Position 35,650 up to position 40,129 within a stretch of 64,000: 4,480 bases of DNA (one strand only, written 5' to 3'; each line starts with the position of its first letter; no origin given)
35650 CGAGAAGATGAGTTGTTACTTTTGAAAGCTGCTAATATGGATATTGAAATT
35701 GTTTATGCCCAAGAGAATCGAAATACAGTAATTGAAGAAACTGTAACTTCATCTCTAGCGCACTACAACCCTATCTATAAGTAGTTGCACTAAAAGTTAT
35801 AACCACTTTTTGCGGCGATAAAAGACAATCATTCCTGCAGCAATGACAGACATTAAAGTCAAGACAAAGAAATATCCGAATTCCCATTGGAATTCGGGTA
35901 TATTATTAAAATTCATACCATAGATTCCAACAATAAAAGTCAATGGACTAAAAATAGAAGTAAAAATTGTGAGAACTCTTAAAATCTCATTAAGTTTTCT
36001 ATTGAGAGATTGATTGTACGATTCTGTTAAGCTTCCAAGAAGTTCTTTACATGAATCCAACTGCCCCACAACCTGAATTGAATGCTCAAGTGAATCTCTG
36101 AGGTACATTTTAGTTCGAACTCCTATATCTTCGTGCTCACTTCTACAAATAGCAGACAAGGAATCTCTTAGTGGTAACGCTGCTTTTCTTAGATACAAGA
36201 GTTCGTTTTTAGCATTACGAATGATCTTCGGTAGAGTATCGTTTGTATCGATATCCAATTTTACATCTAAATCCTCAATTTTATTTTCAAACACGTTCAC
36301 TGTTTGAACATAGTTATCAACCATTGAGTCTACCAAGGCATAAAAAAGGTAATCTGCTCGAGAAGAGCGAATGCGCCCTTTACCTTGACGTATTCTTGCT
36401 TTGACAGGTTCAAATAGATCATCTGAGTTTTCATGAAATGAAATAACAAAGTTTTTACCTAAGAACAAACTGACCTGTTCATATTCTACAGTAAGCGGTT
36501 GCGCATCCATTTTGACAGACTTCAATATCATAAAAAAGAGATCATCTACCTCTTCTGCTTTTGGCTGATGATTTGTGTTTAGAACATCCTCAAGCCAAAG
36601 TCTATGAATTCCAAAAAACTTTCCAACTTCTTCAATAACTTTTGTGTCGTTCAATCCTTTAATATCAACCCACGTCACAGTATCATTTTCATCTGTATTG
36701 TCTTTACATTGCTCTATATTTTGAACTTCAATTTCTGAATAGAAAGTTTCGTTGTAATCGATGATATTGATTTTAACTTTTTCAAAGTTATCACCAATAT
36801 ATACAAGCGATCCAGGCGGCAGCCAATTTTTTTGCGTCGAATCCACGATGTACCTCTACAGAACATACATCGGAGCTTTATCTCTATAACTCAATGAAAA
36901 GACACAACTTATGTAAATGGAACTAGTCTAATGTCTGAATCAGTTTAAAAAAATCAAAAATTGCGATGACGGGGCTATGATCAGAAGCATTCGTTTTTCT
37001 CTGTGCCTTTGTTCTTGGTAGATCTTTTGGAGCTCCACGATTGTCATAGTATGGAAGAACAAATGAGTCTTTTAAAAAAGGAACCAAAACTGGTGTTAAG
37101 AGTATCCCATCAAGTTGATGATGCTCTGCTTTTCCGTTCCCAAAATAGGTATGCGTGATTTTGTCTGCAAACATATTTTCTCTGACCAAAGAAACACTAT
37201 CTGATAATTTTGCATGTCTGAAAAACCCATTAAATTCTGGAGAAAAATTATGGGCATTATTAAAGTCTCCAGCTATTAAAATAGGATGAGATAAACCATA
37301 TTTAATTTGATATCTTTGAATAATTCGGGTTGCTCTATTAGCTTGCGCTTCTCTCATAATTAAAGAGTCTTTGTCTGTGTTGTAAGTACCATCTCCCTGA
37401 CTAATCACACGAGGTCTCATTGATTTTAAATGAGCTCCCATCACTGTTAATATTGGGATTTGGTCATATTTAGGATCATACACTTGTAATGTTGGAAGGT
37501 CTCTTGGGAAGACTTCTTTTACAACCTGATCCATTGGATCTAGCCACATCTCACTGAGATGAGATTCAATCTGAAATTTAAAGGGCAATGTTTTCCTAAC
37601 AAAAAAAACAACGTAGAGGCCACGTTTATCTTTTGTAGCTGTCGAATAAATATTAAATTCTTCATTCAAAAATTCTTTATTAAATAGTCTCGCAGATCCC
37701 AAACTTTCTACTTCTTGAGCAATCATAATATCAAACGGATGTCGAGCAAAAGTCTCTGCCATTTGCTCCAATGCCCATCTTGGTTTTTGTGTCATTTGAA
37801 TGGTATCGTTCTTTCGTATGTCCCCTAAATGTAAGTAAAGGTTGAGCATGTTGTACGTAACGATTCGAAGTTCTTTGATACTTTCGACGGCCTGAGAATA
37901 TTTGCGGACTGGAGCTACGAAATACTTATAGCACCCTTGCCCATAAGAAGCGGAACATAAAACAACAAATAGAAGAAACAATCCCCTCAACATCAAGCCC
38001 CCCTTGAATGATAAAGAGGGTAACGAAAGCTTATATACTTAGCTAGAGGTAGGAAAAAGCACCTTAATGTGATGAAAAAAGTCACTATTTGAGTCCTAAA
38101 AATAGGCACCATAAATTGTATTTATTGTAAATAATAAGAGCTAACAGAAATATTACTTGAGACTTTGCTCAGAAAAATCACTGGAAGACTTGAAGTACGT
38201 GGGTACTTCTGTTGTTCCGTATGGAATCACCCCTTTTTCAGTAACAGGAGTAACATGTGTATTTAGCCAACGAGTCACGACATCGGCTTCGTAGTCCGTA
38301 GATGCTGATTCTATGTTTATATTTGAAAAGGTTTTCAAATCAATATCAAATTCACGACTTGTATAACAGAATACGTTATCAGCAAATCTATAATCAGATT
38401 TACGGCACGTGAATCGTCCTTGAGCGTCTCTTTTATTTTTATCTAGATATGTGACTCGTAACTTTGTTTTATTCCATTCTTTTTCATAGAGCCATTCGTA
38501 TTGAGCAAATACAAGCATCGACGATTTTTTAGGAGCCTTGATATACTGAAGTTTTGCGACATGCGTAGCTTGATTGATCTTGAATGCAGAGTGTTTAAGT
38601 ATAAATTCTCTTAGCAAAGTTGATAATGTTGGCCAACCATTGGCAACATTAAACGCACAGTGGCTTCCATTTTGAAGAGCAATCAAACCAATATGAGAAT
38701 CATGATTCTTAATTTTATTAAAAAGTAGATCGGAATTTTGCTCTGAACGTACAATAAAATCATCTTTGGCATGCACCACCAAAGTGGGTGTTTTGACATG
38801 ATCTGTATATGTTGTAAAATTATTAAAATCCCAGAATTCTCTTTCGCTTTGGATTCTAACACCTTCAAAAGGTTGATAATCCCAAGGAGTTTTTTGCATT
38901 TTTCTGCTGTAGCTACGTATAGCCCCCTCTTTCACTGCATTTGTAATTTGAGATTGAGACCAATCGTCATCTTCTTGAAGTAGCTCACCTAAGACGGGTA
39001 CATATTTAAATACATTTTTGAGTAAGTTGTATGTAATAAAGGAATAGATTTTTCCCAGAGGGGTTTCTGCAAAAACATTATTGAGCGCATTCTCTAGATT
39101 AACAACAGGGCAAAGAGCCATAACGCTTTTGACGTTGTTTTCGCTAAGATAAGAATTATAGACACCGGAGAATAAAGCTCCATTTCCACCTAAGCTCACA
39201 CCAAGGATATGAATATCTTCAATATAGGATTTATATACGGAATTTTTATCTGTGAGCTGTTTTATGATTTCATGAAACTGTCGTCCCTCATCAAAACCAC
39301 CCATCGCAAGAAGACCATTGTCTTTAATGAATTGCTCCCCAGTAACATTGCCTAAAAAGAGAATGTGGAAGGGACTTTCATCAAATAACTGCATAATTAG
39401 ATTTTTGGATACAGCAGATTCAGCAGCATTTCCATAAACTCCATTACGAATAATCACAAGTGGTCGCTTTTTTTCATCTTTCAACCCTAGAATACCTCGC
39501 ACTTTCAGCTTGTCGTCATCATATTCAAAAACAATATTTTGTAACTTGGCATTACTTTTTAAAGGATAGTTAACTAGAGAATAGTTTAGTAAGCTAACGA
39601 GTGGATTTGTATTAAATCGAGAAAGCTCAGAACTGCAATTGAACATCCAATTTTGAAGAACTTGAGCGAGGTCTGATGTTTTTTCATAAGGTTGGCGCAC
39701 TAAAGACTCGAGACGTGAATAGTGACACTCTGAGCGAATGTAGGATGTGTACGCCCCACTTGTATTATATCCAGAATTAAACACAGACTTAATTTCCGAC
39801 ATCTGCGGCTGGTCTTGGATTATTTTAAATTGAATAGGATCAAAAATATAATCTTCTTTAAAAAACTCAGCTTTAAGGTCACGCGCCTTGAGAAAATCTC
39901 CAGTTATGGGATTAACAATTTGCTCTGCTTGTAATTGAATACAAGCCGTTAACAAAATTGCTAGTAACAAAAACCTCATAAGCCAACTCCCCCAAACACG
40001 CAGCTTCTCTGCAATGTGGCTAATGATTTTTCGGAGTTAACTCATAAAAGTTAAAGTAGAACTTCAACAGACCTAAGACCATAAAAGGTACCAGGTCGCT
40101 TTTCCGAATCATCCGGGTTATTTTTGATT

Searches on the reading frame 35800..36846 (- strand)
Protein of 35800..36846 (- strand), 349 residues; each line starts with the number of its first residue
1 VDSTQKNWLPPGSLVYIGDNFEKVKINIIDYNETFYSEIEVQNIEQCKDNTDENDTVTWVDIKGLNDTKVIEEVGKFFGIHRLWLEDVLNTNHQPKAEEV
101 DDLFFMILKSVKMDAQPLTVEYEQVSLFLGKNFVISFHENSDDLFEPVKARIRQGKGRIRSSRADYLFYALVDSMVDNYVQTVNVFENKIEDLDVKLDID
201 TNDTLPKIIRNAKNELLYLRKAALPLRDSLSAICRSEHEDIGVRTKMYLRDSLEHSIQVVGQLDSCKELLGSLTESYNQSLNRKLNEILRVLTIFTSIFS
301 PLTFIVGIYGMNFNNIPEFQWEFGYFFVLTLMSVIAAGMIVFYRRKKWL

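Call 58: search_protein_families(library=ncbifam, proteins=[window:35800-36846:-], max_evalue=0.00001)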
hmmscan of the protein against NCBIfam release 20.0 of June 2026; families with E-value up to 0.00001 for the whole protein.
window:35800-36846:- (349 aa): 2 families
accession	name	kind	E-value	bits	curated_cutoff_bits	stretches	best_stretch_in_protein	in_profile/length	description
TIGR00383.1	corA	equivalog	3.2e-79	266.6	200.75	1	26-349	1-320/320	magnesium/cobalt transporter CorA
NF007092.0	PRK09546.1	equivalog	4.7e-18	65.4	292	1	90-349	72-327/327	zinc transporter ZntB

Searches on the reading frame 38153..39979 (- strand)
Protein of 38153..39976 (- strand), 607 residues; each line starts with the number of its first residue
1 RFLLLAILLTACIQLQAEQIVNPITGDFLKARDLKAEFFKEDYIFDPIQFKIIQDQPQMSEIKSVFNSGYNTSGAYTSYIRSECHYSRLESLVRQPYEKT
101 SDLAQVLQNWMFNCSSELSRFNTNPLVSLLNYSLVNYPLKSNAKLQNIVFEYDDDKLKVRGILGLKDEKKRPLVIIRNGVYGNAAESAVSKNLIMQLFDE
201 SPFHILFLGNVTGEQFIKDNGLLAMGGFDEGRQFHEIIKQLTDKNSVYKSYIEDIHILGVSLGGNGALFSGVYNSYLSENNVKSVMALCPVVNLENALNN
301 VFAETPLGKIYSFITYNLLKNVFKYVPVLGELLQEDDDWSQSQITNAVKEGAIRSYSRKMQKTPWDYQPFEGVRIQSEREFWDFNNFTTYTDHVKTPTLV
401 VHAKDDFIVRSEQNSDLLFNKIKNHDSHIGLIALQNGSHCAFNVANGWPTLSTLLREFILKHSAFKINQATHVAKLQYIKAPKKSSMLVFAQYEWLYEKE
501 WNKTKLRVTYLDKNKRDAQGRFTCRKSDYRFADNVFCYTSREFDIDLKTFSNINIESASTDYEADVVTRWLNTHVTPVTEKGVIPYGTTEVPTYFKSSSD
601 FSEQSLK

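Call 10: search_protein_families(library=pfam, proteins=[window:38153-39976:-], max_evalue=0.001)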
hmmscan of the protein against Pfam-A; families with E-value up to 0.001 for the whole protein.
window:38153-39976:- (607 aa): 4 families
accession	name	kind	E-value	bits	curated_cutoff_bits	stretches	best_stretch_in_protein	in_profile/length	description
PF20434.5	BD-FAE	-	2.8e-05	24.2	26.8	0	372-417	166-211/215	BD-FAE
PF12146.15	Hydrolase_4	-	0.00038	20.3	27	1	252-431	75-226/239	Serine aminopeptidase, S33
PF00561.26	Abhydrolase_1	-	0.00072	19.7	25.8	0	252-424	68-227/245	alpha/beta hydrolase fold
PF12740.14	PETase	-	0.00074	19.4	28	0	392-446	165-218/263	PET hydrolase-like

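Call 58: search_protein_families(library=ncbifam, proteins=[window:38156-39979:-], max_evalue=0.00001)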
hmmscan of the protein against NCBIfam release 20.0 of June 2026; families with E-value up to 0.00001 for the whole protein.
window:38156-39979:- (608 aa): 0 families
